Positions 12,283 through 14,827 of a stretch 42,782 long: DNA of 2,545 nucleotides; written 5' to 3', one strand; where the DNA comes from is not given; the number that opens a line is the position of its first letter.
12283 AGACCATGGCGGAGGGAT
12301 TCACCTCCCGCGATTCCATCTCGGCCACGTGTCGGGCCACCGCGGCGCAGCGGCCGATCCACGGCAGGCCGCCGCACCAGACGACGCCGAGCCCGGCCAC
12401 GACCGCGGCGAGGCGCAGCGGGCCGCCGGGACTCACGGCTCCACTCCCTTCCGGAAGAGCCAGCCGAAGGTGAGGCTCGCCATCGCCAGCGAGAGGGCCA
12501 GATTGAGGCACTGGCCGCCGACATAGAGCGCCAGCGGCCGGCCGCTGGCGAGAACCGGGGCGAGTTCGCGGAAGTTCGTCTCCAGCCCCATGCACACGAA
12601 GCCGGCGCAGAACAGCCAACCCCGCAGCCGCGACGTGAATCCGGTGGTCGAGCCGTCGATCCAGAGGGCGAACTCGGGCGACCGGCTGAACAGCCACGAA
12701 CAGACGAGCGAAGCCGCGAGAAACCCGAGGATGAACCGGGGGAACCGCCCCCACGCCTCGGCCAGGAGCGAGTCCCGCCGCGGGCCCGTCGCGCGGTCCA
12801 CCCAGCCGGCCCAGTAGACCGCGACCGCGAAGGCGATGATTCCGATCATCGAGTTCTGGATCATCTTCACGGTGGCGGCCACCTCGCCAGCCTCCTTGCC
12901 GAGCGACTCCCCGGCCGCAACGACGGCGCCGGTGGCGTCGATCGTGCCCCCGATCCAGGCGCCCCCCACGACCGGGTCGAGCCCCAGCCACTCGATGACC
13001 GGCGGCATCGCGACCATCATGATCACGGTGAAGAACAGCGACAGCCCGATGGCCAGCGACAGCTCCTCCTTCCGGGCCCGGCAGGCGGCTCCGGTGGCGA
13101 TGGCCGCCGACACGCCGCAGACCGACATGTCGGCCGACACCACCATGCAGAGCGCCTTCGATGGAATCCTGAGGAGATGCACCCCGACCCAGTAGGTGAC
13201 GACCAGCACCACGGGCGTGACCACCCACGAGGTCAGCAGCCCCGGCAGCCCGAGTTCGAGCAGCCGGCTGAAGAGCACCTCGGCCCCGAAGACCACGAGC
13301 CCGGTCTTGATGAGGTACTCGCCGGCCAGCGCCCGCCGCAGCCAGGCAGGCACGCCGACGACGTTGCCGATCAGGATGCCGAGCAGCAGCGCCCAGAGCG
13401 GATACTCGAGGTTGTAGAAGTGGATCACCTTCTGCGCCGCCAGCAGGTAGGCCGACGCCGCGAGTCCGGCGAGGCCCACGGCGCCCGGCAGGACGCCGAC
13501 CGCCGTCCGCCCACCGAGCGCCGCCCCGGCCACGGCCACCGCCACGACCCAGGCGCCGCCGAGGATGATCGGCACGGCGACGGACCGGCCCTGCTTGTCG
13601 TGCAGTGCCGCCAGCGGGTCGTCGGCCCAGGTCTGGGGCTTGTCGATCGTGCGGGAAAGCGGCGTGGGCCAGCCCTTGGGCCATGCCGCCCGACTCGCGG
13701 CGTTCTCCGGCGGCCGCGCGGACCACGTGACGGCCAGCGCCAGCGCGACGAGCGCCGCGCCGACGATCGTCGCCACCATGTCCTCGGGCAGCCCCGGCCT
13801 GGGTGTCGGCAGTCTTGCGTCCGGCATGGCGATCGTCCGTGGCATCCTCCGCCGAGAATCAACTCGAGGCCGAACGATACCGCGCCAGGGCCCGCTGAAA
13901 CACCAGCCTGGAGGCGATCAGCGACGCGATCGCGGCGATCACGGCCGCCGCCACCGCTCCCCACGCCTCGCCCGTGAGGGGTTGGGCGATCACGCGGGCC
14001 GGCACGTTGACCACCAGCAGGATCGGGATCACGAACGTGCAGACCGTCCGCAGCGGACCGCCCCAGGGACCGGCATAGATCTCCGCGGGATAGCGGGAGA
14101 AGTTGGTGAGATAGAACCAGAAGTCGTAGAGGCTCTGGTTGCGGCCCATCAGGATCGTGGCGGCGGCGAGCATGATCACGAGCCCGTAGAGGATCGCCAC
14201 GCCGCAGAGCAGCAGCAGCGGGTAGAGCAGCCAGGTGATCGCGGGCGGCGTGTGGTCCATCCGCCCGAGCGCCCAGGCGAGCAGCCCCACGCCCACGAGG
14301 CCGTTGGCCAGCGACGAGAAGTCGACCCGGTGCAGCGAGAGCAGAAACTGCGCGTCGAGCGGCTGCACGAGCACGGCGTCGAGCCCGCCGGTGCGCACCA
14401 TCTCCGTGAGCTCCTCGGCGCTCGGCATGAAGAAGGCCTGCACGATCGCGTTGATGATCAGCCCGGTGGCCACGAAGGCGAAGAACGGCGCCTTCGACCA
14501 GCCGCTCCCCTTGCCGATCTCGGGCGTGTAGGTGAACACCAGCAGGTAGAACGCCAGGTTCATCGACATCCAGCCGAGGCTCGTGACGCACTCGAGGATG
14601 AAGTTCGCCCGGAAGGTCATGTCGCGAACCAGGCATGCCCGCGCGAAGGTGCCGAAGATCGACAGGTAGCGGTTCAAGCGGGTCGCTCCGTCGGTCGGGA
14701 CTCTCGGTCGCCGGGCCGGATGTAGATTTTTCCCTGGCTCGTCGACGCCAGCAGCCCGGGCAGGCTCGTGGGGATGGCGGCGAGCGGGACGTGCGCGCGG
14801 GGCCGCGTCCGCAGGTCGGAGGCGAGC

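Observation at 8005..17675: Ten-gene co-directional array coupling an ABC-2 exporter, an MDR reductase and a YeiH-like transporter to the ebo-like core: candidate synthesis-and-export system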

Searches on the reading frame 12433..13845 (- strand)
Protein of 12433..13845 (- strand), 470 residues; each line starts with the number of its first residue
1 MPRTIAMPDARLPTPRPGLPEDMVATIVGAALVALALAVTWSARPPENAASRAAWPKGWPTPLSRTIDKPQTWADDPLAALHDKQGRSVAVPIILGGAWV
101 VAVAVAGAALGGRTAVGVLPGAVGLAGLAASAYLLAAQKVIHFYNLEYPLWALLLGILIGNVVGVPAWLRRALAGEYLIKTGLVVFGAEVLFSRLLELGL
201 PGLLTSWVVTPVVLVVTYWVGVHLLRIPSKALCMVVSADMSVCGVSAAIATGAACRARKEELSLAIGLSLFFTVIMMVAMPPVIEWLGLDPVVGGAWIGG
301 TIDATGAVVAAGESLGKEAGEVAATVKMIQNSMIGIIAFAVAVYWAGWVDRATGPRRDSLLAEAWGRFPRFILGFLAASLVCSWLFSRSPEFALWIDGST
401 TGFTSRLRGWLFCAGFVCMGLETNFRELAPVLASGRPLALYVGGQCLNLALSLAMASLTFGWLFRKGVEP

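Call 5: search_protein_families(library=pfam, proteins=[window:12433-13845:-], max_evalue=0.01)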
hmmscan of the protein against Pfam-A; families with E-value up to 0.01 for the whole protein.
window:12433-13845:- (470 aa): 1 family
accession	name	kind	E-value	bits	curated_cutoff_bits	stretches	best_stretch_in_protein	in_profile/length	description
PF03601.19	Cons_hypoth698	-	3e-47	161.5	24.5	1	125-430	6-295/304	Conserved hypothetical protein 698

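Call 6: search_protein_families(library=ncbifam, proteins=[window:12433-13845:-], max_evalue=0.01)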
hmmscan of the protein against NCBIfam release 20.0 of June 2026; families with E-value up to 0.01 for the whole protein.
window:12433-13845:- (470 aa): 1 family
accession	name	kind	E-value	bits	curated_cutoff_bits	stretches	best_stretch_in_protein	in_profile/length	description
TIGR00698.1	TIGR00698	subfamily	7.4e-22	78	232.6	1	127-344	12-234/335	YeiH family putative sulfate export transporter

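Call 59: find_homologous_proteins(query=window:12433-13845:-, max_evalue=1e-10)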
Query window:12433-13845:- (470 aa): 4359 proteins with E <= 1e-10 among 8000 candidates; the best 120 are listed.
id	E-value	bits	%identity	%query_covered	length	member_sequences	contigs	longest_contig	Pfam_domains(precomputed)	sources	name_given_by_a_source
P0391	0.0e+0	1009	100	99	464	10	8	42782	PF03601.20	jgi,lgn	-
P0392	3.3e-272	921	91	99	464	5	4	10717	PF03601.20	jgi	-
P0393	4.1e-252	855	86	97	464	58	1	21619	PF03601.20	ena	-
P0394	6.4e-251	851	84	99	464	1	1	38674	PF03601.20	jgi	jgi:uncharacterized integral membrane protein (TIGR00698 family)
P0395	1.3e-249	847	83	99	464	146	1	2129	PF03601.20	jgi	jgi:uncharacterized integral membrane protein (TIGR00698 family)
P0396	1.5e-249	847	85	97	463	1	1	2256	PF03601.20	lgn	-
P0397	2.6e-248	843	83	99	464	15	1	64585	PF03601.20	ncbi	ncbi:MAG: YeiH family protein [Planctomycetaceae bacterium]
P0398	3.6e-247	839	83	99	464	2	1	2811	PF03601.20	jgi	jgi:uncharacterized integral membrane protein (TIGR00698 family)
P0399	4.6e-247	839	84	97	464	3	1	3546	PF03601.20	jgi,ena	jgi:uncharacterized integral membrane protein (TIGR00698 family)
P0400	1.2e-246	837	83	99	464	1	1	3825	PF03601.20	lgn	-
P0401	1.9e-246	836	83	97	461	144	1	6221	PF03601.20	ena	-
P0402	3.1e-246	836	85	97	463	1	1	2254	PF03601.20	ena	-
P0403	1.7e-243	827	82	99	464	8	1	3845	PF03601.20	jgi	jgi:uncharacterized integral membrane protein (TIGR00698 family)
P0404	3.1e-243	826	83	96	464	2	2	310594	PF03601.20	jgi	jgi:uncharacterized membrane protein YadS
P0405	5.8e-241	818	81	96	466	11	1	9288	PF03601.20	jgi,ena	-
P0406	5.9e-241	818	82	97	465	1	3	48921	PF03601.20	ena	-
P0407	1.9e-240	817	82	96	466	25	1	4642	PF03601.20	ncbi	-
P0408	4.7e-239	812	83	97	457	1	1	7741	PF03601.20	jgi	jgi:uncharacterized integral membrane protein (TIGR00698 family)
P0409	5.5e-238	809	79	99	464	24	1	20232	PF03601.20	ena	-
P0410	3.6e-237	806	79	97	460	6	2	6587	PF03601.20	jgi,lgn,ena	jgi:uncharacterized membrane protein YadS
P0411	5.9e-237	805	83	95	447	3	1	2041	PF03601.20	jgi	jgi:uncharacterized membrane protein YadS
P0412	7.4e-237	805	80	97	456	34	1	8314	PF03601.20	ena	-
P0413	5.3e-235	799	79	97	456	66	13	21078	PF03601.20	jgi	jgi:uncharacterized integral membrane protein (TIGR00698 family)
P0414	1.1e-234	798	80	97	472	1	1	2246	PF03601.20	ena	-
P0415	4.2e-233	792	80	97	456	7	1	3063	PF03601.20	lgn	-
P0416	2.4e-231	787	79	97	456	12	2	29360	PF03601.20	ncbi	ncbi:MAG: hypothetical protein RLZZ21_2574 [Planctomycetota bacterium]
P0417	2.8e-231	786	79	97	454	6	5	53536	PF03601.20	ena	-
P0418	3.5e-231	786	77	98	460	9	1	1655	PF03601.20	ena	-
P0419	7.8e-231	785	78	98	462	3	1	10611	PF03601.20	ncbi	-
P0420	1.7e-229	781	78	97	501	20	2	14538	PF03601.20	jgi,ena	-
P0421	6.0e-229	779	78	97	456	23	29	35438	PF03601.20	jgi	jgi:uncharacterized integral membrane protein (TIGR00698 family)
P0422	8.1e-229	778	76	98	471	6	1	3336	PF03601.20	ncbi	-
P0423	2.9e-228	777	78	97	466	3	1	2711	PF03601.20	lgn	-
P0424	3.8e-228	776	79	96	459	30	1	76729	PF03601.20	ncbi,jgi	jgi:uncharacterized integral membrane protein (TIGR00698 family)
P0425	1.5e-226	771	77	96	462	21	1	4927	PF03601.20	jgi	jgi:uncharacterized integral membrane protein (TIGR00698 family)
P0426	2.1e-226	770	78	97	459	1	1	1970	PF03601.20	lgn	-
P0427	7.3e-225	765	77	97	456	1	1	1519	PF03601.20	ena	-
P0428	1.2e-222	758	77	97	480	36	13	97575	PF03601.20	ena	-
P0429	7.8e-221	752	75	97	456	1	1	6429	PF03601.20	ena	-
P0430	8.6e-221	752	75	100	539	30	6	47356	PF03601.20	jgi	jgi:uncharacterized integral membrane protein (TIGR00698 family)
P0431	4.8e-220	749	76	96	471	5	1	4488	PF03601.20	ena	-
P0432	5.9e-220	749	77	97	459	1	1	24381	PF03601.20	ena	-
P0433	1.3e-219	748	76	97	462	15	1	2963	PF03601.20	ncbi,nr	ncbi:MAG: putative sulfate exporter family transporter [Planctomycetia bacterium]|nr:putative sulfat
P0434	1.4e-219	748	76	97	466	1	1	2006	PF03601.20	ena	-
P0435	1.8e-219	748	76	96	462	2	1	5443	PF03601.20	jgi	jgi:uncharacterized membrane protein YadS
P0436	8.3e-219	745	75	99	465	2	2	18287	PF03601.20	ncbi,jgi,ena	-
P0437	8.1e-218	742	73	99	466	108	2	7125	PF03601.20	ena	-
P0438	1.3e-217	741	75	97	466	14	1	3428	PF03601.20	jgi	jgi:uncharacterized integral membrane protein (TIGR00698 family)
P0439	4.3e-216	736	74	97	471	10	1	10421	PF03601.20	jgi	-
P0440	7.5e-216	736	75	97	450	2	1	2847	PF03601.20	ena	-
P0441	4.0e-215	733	74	97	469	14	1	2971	PF03601.20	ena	-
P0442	2.2e-214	731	73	99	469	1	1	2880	PF03601.20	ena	-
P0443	1.4e-213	728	73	100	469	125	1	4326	PF03601.20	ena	-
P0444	3.3e-213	727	74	96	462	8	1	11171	PF03601.20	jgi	-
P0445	4.0e-213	727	73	97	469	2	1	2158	PF03601.20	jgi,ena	jgi:uncharacterized integral membrane protein (TIGR00698 family)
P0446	5.7e-213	726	75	96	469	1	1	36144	PF03601.20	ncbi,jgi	jgi:uncharacterized integral membrane protein (TIGR00698 family)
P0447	1.2e-212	725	72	99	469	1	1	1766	PF03601.20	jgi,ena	-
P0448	1.9e-212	724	73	97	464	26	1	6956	PF03601.20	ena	-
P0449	2.3e-211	721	74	97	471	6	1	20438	PF03601.20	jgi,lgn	-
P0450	5.3e-211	720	73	100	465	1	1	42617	PF03601.20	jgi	-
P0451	1.2e-210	718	72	99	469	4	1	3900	PF03601.20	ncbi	ncbi:MAG: YeiH family protein [Planctomycetia bacterium]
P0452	1.3e-210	718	74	97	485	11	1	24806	PF03601.20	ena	-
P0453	1.8e-210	718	72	97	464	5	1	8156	PF03601.20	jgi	jgi:uncharacterized membrane protein YadS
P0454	3.4e-210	717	73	96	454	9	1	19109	PF03601.20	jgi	jgi:uncharacterized membrane protein YadS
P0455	5.0e-210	716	73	100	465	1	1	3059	PF03601.20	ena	-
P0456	7.9e-210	716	75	97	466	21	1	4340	PF03601.20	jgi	jgi:uncharacterized integral membrane protein (TIGR00698 family)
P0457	1.0e-209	715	72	97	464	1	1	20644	PF03601.20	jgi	jgi:uncharacterized integral membrane protein (TIGR00698 family)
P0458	1.2e-209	715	72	97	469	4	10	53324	PF03601.20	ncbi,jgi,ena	ncbi:MAG: putative sulfate exporter family transporter [Planctomycetota bacterium]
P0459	2.7e-209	714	73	97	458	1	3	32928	PF03601.20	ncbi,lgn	ncbi:MAG: YeiH family protein [Planctomycetia bacterium]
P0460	6.4e-209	713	73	97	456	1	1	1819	PF03601.20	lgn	-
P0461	2.6e-208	711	72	97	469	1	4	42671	PF03601.20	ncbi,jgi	jgi:uncharacterized integral membrane protein (TIGR00698 family)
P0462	4.8e-208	710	72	97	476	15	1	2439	PF03601.20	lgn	-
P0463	5.5e-208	710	73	99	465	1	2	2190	PF03601.20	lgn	-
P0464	7.8e-208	709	73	97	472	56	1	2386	PF03601.20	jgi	-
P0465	8.6e-208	709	72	97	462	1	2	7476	PF03601.20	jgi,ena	-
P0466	8.9e-208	709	73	97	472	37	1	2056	PF03601.20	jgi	-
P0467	2.0e-207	708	72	97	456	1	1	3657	PF03601.20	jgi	jgi:uncharacterized membrane protein YadS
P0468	6.4e-207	706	72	97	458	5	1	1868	PF03601.20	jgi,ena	jgi:uncharacterized membrane protein YadS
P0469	2.9e-206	704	71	97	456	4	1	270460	PF03601.20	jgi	jgi:uncharacterized membrane protein YadS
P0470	3.2e-206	704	71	96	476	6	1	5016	PF03601.20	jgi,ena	jgi:hypothetical protein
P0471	5.3e-206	703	72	97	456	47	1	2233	PF03601.20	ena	-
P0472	7.1e-206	703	73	99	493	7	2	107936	PF03601.20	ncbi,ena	-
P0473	1.8e-205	701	71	97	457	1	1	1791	PF03601.20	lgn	-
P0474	2.3e-205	701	72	96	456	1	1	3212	PF03601.20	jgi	jgi:uncharacterized membrane protein YadS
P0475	3.5e-205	700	71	98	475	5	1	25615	PF03601.20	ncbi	ncbi:MAG: YeiH family protein [Planctomycetaceae bacterium]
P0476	4.9e-205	700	72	96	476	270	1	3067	PF03601.20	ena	-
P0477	7.8e-205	699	70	98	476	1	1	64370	PF03601.20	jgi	-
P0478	8.8e-205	699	71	97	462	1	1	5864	PF03601.20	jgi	jgi:uncharacterized membrane protein YadS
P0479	9.9e-205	699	71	97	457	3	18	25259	PF03601.20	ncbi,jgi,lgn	jgi:uncharacterized membrane protein YadS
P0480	1.9e-204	698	71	97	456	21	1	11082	PF03601.20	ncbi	-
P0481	2.5e-204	698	71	97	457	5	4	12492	PF03601.20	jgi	jgi:uncharacterized membrane protein YadS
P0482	1.1e-203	696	71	97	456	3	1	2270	PF03601.20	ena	-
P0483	1.1e-203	695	71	97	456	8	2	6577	PF03601.20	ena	-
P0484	1.4e-203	695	70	96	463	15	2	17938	PF03601.20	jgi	jgi:uncharacterized membrane protein YadS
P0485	2.1e-203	695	70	97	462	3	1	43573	PF03601.20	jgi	-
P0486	3.0e-203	694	71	97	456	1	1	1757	PF03601.20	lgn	-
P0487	4.8e-203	693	71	97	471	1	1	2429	PF03601.20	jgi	jgi:uncharacterized membrane protein YadS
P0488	1.4e-202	692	70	97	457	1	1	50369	PF03601.20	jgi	jgi:uncharacterized membrane protein YadS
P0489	2.4e-202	691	70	97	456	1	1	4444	PF03601.20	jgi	jgi:uncharacterized membrane protein YadS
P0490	3.9e-202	690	70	97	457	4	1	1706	PF03601.20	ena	-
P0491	5.7e-202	690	72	96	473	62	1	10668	PF03601.20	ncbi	ncbi:MAG: YeiH family protein [Planctomycetaceae bacterium]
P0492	6.8e-202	690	70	97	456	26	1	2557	PF03601.20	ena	-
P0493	1.0e-201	689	71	97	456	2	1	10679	PF03601.20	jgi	-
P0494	2.9e-201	687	70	97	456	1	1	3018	PF03601.20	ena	-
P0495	5.0e-201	687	70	97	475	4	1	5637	PF03601.20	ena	-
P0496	6.9e-201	686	71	97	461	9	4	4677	PF03601.20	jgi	jgi:uncharacterized membrane protein YadS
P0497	7.1e-201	686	71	97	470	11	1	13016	PF03601.20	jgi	jgi:uncharacterized membrane protein YadS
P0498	7.5e-201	686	72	97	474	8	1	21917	PF03601.20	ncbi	ncbi:MAG: YeiH family protein [Planctomycetaceae bacterium]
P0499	7.8e-201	686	70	97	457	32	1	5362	PF03601.20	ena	-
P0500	1.0e-200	686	70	97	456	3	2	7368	PF03601.20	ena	-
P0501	1.5e-200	685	68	97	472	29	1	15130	PF03601.20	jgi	jgi:uncharacterized integral membrane protein (TIGR00698 family)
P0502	2.2e-200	685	71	97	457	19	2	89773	PF03601.20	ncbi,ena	-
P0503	3.4e-200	684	70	97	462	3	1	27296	PF03601.20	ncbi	-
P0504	7.5e-200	683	72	97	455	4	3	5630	PF03601.20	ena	-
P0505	9.0e-200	683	71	97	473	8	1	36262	PF03601.20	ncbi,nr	ncbi:MAG: putative sulfate exporter family transporter [Planctomycetes bacterium]|nr:putative sulfat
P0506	2.1e-199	681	69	97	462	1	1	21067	PF03601.20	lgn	-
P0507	2.1e-199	681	70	97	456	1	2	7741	PF03601.20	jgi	jgi:uncharacterized membrane protein YadS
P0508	2.5e-199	681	71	97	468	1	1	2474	PF03601.20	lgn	-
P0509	4.4e-199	680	68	99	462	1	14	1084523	PF03601.20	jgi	jgi:uncharacterized membrane protein YadS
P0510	7.4e-199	680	66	99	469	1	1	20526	PF03601.20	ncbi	-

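Call 60: find_encoding_contigs(protein=P0509, flank=9000, max_places=2)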
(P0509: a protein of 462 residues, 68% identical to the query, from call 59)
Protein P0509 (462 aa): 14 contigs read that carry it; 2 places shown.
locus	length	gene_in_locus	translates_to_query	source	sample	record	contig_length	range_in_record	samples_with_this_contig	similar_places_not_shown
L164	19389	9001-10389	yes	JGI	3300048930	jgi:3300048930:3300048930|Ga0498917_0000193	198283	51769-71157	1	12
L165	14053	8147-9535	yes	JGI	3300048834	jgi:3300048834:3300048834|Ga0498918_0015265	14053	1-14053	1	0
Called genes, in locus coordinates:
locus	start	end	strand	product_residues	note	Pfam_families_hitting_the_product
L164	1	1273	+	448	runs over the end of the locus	PF01964:ThiC_Rad_SAM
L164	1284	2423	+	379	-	PF00067:p450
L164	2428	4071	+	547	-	PF00582:Usp, PF00437:T2SSE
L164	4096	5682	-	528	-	PF01406:tRNA-synt_1e, PF09190:DALR_2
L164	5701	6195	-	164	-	PF02542:YgbB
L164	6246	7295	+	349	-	PF00005:ABC_tran, PF13304:AAA_21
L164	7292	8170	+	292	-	PF06182:ABC2_membrane_6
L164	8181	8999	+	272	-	PF06182:ABC2_membrane_6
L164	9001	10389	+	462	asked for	PF03601:Cons_hypoth698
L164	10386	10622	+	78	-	-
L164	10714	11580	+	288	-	PF01261:AP_endonuc_2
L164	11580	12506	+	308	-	PF01040:UbiA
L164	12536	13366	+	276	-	PF01261:AP_endonuc_2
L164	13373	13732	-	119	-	PF00111:Fer2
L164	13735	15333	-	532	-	PF06439:3keto-disac_hyd, PF06283:ThuA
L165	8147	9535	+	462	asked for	PF03601:Cons_hypoth698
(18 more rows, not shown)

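Call 61: find_encoding_contigs(protein=P0469, flank=9000, max_places=2)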
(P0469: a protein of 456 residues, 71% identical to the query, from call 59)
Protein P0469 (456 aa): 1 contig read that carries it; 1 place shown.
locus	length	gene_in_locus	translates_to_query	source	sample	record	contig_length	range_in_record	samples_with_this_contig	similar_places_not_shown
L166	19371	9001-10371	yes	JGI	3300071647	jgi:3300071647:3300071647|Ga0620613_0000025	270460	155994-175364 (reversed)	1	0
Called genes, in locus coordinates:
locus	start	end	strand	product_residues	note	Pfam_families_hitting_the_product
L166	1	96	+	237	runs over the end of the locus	-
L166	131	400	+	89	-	-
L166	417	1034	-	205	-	PF01467:CTP_transf_like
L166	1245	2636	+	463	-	PF01964:ThiC_Rad_SAM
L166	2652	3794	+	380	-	PF00067:p450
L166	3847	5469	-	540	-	PF01406:tRNA-synt_1e, PF23493:CysS_C (faint), PF09190:DALR_2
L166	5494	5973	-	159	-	PF02542:YgbB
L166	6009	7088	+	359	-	PF00005:ABC_tran, PF13304:AAA_21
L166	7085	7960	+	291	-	PF01061:ABC2_membrane (weak), PF06182:ABC2_membrane_6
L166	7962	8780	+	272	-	PF06182:ABC2_membrane_6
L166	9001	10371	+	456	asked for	PF03601:Cons_hypoth698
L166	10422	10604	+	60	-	-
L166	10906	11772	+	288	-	PF01261:AP_endonuc_2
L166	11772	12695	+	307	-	PF01040:UbiA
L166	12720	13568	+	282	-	PF01261:AP_endonuc_2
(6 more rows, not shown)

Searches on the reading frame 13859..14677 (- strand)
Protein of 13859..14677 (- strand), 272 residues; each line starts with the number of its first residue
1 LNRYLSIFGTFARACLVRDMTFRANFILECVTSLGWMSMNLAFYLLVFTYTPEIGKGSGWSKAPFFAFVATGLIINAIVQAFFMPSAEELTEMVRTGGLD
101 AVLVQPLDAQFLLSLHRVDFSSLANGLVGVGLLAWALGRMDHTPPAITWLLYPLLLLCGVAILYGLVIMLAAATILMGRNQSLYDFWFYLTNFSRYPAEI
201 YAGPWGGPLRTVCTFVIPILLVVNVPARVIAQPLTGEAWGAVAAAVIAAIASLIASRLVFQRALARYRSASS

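Call 5: search_protein_families(library=pfam, proteins=[window:13859-14677:-], max_evalue=0.01)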
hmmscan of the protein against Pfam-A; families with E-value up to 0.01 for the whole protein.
window:13859-14677:- (272 aa): 1 family
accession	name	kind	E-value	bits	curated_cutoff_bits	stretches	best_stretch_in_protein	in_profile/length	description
PF06182.17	ABC2_membrane_6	-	3.5e-35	122.3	22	1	35-271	2-229/229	ABC-2 family transporter protein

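Call 6: search_protein_families(library=ncbifam, proteins=[window:13859-14677:-], max_evalue=0.01)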
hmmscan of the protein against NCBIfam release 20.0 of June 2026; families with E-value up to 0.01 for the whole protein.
window:13859-14677:- (272 aa): 0 families
